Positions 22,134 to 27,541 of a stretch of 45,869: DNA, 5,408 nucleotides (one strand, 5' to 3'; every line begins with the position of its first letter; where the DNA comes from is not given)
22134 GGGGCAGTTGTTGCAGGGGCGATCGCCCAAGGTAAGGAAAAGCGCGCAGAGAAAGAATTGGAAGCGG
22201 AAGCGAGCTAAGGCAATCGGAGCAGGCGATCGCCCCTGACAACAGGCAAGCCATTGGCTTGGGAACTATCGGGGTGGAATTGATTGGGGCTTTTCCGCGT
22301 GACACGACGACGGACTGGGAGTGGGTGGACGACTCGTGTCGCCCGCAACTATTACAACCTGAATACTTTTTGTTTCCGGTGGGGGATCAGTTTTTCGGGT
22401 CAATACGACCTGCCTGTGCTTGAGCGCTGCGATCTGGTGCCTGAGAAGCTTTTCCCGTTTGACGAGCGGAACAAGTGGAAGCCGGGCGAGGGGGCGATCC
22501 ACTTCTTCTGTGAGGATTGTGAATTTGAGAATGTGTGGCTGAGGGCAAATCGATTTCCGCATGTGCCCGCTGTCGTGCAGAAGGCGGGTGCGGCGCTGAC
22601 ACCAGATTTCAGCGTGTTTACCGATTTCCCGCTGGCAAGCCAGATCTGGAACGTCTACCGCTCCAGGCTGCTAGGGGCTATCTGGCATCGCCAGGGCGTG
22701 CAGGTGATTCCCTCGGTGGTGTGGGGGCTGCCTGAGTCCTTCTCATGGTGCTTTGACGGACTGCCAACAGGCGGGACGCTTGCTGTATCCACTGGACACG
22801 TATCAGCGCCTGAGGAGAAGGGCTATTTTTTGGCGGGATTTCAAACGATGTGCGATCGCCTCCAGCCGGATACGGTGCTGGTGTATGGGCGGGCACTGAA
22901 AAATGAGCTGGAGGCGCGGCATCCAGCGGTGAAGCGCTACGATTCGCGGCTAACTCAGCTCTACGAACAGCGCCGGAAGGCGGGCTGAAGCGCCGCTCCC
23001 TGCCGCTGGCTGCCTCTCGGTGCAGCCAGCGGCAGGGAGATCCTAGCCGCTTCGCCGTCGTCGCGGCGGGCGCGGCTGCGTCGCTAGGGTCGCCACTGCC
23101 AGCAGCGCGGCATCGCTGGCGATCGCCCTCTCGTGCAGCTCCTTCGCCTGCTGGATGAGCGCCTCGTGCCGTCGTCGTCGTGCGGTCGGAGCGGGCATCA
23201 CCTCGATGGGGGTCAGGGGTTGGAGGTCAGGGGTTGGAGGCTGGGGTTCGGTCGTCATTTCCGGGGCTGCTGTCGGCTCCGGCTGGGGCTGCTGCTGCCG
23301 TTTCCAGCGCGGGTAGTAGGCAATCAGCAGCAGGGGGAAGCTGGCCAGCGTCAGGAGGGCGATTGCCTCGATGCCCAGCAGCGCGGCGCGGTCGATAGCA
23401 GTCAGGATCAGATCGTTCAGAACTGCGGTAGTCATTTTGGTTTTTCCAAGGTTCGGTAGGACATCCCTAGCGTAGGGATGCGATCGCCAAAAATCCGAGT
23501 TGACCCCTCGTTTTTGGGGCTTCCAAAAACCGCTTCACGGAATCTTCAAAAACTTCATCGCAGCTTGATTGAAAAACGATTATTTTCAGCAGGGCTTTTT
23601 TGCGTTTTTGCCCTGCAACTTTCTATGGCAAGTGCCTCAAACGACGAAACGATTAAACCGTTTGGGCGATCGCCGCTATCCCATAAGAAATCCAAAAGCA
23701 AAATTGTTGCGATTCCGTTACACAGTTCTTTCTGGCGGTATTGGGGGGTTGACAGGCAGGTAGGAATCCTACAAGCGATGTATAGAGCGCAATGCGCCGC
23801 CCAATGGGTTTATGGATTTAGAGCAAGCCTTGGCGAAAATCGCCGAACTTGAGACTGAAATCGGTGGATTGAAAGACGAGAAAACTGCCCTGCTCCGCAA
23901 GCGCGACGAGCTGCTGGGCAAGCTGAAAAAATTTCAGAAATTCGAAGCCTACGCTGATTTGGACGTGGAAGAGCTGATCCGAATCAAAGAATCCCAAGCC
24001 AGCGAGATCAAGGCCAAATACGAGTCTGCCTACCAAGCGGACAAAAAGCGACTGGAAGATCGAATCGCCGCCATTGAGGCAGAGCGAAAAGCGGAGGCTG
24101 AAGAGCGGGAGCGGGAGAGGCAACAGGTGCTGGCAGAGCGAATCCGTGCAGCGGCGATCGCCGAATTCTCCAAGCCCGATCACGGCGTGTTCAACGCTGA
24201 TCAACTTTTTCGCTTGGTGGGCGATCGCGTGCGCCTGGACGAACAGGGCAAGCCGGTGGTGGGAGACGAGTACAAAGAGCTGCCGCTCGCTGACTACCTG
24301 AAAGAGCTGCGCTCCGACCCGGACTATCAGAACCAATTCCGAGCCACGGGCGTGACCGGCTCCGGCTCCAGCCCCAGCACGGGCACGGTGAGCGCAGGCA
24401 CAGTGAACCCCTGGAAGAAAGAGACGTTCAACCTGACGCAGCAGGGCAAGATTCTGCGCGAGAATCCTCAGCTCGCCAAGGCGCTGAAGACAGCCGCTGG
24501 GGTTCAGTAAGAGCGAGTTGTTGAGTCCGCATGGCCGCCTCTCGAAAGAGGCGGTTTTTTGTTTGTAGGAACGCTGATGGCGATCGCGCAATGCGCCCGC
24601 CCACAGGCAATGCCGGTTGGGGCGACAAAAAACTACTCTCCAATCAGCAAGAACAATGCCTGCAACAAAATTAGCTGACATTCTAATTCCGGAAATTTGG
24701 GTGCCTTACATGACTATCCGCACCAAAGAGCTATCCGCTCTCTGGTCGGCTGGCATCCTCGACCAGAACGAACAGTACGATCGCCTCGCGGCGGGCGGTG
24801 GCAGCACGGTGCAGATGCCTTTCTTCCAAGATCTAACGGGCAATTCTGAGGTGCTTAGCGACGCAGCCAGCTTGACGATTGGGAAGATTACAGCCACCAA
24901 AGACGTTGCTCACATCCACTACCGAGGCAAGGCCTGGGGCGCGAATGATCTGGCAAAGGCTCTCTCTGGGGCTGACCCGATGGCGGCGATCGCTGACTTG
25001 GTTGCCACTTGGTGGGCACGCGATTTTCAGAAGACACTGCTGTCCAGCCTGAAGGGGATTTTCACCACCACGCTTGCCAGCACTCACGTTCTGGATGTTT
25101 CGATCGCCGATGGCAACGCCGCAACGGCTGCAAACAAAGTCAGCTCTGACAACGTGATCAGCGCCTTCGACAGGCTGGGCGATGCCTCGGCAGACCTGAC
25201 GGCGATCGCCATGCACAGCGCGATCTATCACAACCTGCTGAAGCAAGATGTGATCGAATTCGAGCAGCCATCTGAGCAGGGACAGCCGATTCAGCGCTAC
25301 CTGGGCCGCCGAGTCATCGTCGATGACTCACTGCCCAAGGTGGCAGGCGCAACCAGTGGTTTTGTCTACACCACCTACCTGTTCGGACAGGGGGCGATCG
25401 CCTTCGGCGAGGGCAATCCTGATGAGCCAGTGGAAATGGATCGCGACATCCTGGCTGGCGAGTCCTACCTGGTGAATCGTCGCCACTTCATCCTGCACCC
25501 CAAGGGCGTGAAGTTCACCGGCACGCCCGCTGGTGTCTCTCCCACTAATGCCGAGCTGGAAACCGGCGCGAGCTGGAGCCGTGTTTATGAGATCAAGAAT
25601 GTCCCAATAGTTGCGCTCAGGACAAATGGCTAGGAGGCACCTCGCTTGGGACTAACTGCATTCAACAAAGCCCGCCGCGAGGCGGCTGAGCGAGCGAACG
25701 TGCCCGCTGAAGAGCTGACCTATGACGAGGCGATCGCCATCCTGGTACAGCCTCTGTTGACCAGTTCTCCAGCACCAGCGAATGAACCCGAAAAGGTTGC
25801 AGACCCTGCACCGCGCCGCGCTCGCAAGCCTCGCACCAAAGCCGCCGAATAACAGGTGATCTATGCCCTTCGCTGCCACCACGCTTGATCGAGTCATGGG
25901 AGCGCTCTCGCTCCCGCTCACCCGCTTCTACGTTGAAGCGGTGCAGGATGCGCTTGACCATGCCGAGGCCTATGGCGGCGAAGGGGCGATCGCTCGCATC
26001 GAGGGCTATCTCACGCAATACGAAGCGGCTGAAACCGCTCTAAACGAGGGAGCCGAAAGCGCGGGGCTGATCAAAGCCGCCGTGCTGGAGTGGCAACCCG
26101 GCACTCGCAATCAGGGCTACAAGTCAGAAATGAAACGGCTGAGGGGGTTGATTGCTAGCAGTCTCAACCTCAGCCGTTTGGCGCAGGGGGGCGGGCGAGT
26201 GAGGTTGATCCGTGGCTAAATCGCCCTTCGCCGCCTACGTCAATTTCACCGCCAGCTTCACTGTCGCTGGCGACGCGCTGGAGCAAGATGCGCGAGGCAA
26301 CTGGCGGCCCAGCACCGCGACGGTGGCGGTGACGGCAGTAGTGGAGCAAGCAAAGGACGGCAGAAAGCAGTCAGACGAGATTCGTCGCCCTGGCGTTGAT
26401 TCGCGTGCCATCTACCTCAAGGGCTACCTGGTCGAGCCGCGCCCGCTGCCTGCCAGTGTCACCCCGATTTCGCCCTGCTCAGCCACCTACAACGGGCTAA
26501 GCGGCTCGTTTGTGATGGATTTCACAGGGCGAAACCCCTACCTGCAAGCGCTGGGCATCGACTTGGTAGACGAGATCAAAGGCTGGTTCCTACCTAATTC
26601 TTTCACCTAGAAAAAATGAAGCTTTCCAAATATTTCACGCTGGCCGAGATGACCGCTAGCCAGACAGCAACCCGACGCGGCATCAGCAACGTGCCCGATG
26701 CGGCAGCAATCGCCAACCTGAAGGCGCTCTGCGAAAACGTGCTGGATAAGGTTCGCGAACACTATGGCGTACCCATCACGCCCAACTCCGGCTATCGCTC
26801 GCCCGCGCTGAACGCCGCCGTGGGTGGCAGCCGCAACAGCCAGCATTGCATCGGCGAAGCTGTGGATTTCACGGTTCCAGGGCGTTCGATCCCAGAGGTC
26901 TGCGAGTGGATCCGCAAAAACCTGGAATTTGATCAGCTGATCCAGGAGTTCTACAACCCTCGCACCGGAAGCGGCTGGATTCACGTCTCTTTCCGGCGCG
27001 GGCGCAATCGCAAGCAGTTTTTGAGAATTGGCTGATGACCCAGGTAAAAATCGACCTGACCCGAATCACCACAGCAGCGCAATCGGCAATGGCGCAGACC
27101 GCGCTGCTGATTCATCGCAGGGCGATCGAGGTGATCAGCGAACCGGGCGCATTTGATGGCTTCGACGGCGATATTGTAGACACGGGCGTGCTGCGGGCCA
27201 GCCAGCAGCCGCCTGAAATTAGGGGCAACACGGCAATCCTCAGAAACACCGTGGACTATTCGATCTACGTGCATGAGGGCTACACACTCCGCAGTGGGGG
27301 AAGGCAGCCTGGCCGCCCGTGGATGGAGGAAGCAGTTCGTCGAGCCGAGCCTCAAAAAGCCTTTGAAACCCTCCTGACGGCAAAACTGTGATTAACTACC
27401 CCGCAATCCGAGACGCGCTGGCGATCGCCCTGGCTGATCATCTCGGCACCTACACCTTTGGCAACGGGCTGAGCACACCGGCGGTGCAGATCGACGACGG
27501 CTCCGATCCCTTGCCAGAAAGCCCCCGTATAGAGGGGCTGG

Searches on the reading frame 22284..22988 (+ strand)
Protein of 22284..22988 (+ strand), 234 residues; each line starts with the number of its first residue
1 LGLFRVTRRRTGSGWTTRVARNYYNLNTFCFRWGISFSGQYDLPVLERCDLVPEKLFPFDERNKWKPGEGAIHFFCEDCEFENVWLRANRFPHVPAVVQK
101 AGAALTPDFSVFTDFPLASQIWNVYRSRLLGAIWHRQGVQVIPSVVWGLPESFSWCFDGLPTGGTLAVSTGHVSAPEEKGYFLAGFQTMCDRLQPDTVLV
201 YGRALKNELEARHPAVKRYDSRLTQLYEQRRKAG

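Call 7: search_protein_families(library=phrogs, proteins=[window:22284-22988:+], max_evalue=0.01)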
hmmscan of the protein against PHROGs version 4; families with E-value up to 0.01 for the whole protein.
window:22284-22988:+ (234 aa): 2 families
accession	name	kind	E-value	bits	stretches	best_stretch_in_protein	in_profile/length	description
phrog_940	-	DNA, RNA and nucleotide metabolism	3.4e-56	192.1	1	33-229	166-364/388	nuclease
phrog_8680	-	unknown function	6.4e-51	173.6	1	21-208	13-196/221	-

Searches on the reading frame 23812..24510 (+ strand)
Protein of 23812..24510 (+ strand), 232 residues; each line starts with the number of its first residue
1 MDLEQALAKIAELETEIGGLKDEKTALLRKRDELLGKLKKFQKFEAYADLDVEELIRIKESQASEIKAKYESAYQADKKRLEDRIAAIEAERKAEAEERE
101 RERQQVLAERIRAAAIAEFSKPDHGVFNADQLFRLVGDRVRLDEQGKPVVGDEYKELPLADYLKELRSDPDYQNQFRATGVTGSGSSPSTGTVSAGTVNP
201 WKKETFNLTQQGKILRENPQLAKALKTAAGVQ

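Call 7: search_protein_families(library=phrogs, proteins=[window:23812-24510:+], max_evalue=0.01)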
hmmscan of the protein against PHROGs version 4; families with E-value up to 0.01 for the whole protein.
window:23812-24510:+ (232 aa): 3 families
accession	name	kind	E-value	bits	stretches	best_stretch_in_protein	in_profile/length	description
phrog_206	-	head and packaging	6.9e-25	89.3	1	11-228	38-262/263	head scaffolding protein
phrog_15371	-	unknown function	0.0032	18.5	0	8-41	15-48/73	-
phrog_35002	-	unknown function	0.0087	17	0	40-105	76-140/177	-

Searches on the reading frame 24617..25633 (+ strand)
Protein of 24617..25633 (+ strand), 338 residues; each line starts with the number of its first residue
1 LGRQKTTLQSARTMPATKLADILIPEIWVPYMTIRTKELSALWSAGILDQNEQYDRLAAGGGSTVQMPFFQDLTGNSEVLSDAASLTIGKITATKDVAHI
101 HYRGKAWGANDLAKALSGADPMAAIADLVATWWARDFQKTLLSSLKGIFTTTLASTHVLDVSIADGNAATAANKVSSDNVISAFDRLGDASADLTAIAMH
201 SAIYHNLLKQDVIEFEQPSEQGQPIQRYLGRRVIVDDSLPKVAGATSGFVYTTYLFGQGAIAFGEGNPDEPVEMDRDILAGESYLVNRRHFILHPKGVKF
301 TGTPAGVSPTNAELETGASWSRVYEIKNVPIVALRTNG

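Call 7: search_protein_families(library=phrogs, proteins=[window:24617-25633:+], max_evalue=0.01)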
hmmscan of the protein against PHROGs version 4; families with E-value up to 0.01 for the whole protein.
window:24617-25633:+ (338 aa): 3 families
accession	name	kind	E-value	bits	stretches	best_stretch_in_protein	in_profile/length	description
phrog_247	-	head and packaging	4.4e-107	359.3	1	13-335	2-336/351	major head protein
phrog_15288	-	head and packaging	4.6e-47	160.9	1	179-336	11-169/172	major head protein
phrog_19632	-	unknown function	4.4e-46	157.5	1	15-155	2-142/149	-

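Call 76: search_dna_similar(query=window:24617-25633:+, collection=phages, mode=protein, max_evalue=1e-20, max_rows=10)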
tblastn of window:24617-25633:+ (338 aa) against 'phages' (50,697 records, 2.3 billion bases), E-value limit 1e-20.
Records with a match: 736; places in all: 739; records where one place covers at least 80% of the query: 717.
Best place of each record, by identity: <60% 736.
By first word of the organism name: Salmonella 362; Escherichia 128; Pseudomonas 37; Vibrio 28; Achromobacter 21; Bacillus 16; Stenotrophomonas 16; Clostridium 15; Lactobacillus 9; Streptococcus 8; and 42 more.
By host as written in the record: Escherichia coli 70; Salmonella enterica subsp. enterica serovar Enteritidis 55; Salmonella enterica 54; - 49; Salmonella enterica subsp. enterica serovar Typhimurium 48; Salmonella sp. 37; Salmonella enterica subsp. enterica serovar Enteritidis PT1 20; Pseudomonas aeruginosa 11; and 186 more.
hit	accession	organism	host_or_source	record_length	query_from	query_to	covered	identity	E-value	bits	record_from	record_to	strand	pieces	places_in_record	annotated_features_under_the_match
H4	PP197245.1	Terrisporobacter phage TVCOM_ph1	Terrisporobacter sp. COM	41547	16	335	95%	53.0%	9e-99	325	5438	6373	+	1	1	major head protein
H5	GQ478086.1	Enterococcus phage phiFL3A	Enterococcus faecalis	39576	17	335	94%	52.5%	5e-96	317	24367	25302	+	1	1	gp48: coat protein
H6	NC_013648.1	Enterococcus phage phiFL3A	Enterococcus faecalis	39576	17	335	94%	52.5%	5e-96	317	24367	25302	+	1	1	gp48: major head protein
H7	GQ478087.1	Enterococcus phage phiFL3B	Enterococcus faecalis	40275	17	335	94%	52.5%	5e-96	317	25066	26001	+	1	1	gp50: coat protein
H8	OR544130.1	Pasteurella phage Pmp13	Pasteurella multocida Past3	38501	17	335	94%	49.4%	5e-90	300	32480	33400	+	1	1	hypothetical protein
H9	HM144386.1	Brochothrix phage BL3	Brochothrix thermosphacta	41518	3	334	98%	45.8%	2e-85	286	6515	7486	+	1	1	gp9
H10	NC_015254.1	Brochothrix phage BL3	Brochothrix thermosphacta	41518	3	334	98%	45.8%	2e-85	286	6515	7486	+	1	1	major head protein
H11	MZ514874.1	Acinetobacter phage Ab105-2phideltaCI404ad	Acinetobacter baumannii Ab404_GEIH-2010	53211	3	335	99%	45.1%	4e-85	286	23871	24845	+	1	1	coat protein | putative peptidase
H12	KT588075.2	Acinetobacter phage Ab105-2phi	Acinetobacter baumannii Ab105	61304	3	335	99%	45.1%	4e-85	286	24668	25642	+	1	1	methyltransferase | hypothetical protein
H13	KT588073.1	Acinetobacter phage Ab105-3phi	Acinetobacter baumannii Ab105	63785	3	335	99%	45.1%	4e-85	286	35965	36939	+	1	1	capsid protein | hypothetical protein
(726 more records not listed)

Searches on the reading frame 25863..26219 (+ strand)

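Call 7: search_protein_families(library=phrogs, proteins=[window:25863-26219:+], max_evalue=0.01)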
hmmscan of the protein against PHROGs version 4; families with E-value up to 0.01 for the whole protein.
window:25863-26219:+ (118 aa): 1 family
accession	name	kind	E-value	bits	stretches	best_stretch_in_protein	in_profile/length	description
phrog_34914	-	unknown function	0.0008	20.6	1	2-103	2-101/120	-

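Call 69: search_protein_families(library=pfam, proteins=[window:25863-26219:+], max_evalue=1)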
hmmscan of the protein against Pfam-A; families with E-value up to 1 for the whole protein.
window:25863-26219:+ (118 aa): 0 families

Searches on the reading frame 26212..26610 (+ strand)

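Call 7: search_protein_families(library=phrogs, proteins=[window:26212-26610:+], max_evalue=0.01)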
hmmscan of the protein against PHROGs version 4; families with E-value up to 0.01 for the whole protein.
window:26212-26610:+ (132 aa): 1 family
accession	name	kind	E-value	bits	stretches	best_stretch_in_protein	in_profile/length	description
phrog_34238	-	unknown function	4.2e-08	34.2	1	4-84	3-77/128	-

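Call 69: search_protein_families(library=pfam, proteins=[window:26212-26610:+], max_evalue=1)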
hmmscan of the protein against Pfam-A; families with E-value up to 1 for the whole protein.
window:26212-26610:+ (132 aa): 0 families

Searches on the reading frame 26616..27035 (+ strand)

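Call 4: search_protein_families(library=pfam, proteins=[window:26616-27035:+], max_evalue=0.01)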
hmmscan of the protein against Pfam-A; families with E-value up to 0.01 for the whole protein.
window:26616-27035:+ (139 aa): 2 families
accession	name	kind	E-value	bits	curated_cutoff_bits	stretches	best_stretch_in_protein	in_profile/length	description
PF08291.16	Peptidase_M15_3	-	1.1e-22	80.7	23.2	1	5-113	1-102/108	Peptidase M15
PF05951.18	Peptidase_M15_2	-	2.5e-05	24.5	27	1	55-125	75-146/153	Bacterial protein of unknown function (DUF882)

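Call 5: search_protein_families(library=phrogs, proteins=[window:26616-27035:+], max_evalue=0.01)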
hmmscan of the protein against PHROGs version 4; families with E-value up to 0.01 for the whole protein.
window:26616-27035:+ (139 aa): 5 families
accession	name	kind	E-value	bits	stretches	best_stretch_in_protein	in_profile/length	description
phrog_894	-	lysis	2.5e-47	162.7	1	1-134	44-171/389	endolysin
phrog_28234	-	lysis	7.9e-10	39.3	1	7-133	248-366/372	endolysin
phrog_17373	-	other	8.5e-07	29.9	1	41-89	43-91/224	peptidase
phrog_25247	-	other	0.00053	20.2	1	36-91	421-476/520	peptidase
phrog_2649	-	lysis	0.0099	16.8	0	66-88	69-91/261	endolysin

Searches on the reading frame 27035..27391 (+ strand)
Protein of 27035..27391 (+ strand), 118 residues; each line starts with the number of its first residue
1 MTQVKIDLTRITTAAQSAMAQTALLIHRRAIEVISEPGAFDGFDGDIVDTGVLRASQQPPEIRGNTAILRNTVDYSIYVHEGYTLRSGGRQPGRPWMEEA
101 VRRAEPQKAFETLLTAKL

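Call 4: search_protein_families(library=pfam, proteins=[window:27035-27391:+], max_evalue=0.01)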
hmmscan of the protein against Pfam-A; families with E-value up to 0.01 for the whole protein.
window:27035-27391:+ (118 aa): 0 families

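Call 5: search_protein_families(library=phrogs, proteins=[window:27035-27391:+], max_evalue=0.01)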
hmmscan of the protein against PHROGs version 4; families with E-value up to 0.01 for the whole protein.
window:27035-27391:+ (118 aa): 2 families
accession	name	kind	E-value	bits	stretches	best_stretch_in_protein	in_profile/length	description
phrog_37577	-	unknown function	4.6e-20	72.9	1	4-115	7-119/123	-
phrog_5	-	connector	2.1e-08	35.3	1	16-107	116-196/239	tail completion or Neck1 protein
